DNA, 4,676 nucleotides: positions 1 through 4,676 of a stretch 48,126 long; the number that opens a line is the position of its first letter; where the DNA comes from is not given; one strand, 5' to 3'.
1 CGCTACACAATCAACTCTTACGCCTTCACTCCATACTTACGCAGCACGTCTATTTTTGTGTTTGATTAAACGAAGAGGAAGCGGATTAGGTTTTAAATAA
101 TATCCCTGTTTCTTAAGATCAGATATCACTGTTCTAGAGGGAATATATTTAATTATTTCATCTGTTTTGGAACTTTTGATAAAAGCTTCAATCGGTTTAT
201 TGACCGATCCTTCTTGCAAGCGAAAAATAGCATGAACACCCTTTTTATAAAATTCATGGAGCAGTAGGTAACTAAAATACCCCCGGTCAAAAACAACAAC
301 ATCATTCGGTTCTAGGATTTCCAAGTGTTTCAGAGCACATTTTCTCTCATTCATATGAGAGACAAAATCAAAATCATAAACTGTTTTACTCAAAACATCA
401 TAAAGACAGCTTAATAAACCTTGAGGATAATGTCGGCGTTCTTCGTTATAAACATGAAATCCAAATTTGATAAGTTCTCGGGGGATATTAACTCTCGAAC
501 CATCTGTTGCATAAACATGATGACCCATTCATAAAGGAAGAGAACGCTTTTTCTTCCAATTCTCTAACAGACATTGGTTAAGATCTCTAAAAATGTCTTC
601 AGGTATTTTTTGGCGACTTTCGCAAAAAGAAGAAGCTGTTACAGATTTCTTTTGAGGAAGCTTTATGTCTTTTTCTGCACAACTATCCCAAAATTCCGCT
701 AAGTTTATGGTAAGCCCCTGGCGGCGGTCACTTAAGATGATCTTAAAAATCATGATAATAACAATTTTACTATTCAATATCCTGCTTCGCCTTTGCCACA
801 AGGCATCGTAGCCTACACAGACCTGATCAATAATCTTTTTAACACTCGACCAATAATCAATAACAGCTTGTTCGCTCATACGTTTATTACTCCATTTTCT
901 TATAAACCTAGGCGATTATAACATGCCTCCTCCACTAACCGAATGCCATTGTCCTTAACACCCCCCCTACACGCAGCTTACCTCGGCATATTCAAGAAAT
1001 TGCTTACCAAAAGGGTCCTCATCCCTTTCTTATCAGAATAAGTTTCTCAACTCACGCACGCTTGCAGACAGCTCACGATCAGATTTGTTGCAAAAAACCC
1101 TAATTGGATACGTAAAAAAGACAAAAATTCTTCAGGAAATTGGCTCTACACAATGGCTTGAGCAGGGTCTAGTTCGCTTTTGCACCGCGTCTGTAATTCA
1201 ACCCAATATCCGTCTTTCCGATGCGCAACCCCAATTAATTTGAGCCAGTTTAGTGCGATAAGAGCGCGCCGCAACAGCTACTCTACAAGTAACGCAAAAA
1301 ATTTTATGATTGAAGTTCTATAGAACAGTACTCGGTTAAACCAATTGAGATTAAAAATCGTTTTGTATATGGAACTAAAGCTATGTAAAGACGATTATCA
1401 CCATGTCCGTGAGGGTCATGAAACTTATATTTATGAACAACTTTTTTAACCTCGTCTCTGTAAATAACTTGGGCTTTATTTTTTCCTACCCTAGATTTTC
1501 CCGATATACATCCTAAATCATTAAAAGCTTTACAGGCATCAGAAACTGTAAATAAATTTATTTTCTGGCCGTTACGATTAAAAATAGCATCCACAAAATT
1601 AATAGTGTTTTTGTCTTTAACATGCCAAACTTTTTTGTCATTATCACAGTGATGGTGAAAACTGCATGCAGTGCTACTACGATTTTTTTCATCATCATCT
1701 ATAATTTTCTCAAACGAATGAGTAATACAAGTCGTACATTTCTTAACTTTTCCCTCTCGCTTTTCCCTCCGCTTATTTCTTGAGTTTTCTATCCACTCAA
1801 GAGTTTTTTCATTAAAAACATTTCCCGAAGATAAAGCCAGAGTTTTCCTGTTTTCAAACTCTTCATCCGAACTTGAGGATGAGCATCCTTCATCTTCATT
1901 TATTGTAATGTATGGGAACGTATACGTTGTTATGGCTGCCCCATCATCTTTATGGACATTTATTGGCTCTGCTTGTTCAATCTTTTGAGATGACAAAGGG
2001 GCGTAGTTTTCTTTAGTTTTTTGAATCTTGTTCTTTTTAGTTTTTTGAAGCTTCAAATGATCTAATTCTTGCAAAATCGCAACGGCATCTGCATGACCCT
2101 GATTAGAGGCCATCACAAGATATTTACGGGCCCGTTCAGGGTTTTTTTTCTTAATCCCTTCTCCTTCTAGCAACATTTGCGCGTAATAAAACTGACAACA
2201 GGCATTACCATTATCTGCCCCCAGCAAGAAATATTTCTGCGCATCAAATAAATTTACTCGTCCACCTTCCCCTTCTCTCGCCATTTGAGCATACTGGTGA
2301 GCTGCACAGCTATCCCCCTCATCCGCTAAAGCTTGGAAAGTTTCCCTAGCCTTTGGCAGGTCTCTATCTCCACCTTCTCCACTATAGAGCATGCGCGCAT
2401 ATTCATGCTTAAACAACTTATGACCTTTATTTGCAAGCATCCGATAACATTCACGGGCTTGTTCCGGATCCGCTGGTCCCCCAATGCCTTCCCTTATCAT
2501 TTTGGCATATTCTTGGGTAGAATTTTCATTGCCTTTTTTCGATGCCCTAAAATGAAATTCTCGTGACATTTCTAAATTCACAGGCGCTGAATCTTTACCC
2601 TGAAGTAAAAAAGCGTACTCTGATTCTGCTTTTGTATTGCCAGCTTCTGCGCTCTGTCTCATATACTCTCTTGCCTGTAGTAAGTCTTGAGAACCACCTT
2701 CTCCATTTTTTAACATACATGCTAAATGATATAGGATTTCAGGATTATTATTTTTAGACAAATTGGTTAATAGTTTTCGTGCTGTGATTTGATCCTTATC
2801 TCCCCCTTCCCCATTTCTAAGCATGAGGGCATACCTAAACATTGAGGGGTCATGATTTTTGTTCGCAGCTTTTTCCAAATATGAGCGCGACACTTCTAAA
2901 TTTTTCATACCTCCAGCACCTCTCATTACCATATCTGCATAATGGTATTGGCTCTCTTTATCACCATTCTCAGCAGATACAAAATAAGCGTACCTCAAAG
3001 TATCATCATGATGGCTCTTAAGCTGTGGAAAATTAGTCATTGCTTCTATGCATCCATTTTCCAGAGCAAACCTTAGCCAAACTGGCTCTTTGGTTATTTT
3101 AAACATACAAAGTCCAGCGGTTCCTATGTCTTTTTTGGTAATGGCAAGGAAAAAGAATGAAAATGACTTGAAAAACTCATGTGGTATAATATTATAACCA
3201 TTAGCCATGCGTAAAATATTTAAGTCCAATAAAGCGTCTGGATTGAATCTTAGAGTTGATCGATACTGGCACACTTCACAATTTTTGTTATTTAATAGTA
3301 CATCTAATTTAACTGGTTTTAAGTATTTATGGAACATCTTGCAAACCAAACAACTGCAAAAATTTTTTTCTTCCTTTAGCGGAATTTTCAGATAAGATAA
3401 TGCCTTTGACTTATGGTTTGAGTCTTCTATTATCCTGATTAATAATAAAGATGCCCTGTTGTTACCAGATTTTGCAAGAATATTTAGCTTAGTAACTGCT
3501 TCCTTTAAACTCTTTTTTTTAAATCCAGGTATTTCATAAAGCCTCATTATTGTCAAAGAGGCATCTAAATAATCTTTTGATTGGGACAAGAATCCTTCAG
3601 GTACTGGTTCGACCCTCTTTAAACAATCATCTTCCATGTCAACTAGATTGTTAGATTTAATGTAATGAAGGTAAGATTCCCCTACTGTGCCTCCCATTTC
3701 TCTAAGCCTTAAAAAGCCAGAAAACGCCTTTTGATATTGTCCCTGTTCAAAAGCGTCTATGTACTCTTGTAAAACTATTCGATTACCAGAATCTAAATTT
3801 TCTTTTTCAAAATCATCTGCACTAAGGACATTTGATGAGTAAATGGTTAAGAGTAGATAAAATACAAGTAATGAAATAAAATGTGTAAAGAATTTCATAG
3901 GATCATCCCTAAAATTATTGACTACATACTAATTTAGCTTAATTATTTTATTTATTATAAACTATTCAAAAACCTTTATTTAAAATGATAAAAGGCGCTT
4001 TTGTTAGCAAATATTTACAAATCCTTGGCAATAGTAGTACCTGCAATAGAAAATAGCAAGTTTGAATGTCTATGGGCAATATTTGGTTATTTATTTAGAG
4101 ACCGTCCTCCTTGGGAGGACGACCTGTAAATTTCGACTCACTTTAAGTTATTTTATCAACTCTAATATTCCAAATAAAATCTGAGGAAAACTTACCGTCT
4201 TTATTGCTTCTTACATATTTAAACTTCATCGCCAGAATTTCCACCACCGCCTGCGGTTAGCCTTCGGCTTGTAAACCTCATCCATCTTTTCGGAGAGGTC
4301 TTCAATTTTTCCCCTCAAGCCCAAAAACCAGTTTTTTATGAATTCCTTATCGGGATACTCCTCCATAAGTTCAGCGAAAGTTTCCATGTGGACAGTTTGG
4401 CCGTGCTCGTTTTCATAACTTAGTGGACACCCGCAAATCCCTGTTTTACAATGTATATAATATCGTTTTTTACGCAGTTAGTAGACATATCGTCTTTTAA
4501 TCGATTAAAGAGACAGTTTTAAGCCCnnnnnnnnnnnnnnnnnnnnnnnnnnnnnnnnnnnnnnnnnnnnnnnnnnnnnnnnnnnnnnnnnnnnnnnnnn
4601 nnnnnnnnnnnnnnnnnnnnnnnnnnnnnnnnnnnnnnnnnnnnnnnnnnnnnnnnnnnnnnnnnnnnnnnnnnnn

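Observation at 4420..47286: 106-bp res-like inverted repeats bracket the whole 42.9-kb transfer/replication/partition block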

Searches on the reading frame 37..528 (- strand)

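Call 8: search_protein_families(library=pfam, proteins=[window:37-528:-])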
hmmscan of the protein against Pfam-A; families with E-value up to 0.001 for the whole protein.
window:37-528:- (163 aa): 1 family
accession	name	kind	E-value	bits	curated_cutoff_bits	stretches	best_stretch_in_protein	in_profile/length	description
PF01609.27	DDE_Tnp_1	-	1.4e-10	41.7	23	1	4-135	5-131/200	Transposase DDE domain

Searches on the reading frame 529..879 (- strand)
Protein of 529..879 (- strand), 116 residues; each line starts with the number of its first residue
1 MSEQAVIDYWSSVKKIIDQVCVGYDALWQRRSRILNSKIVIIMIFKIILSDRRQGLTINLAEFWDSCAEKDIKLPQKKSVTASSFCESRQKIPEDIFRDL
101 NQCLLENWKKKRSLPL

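Call 8: search_protein_families(library=pfam, proteins=[window:529-879:-])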
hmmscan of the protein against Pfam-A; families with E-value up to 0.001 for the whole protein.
window:529-879:- (116 aa): 0 families

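Call 13: search_protein_families(library=ncbifam, proteins=[window:529-879:-])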
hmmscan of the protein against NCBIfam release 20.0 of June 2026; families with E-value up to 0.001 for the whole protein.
window:529-879:- (116 aa): 1 family
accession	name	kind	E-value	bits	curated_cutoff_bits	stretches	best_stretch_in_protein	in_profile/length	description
NF033592.1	transpos_IS4_1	equivalog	0.00033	19.9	115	1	29-112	21-96/332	IS4 family transposase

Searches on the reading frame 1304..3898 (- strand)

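Call 8: search_protein_families(library=pfam, proteins=[window:1304-3898:-])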
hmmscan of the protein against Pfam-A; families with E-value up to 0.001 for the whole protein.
window:1304-3898:- (864 aa): 1 family
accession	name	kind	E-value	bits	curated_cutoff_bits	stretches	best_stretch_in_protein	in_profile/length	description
PF08238.18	Sel1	-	1.3e-28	98.9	30.7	2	568-602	3-36/36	Sel1 repeat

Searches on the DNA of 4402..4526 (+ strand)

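Call 74: search_dna_similar(query=window:4402-4526:+, collection=plasmids, mode=distant, max_evalue=0.001, max_rows=30)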
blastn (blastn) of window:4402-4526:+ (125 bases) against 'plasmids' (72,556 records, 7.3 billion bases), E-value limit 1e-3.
Records with a match: 1; places in all: 1; records where one place covers at least 80% of the query: 0.
Best place of each record, by identity: 60-80% 1.
By first word of the organism name: Nitrosomonas 1.
By predicted mobility (MOB-suite, as given by PLSDB): conjugative 1.
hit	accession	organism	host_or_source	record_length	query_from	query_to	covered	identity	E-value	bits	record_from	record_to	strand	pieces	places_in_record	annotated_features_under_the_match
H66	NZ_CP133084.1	Nitrosomonas sp. sh817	mixed culture,domestic water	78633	51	123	58%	79.5%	3e-8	65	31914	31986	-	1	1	none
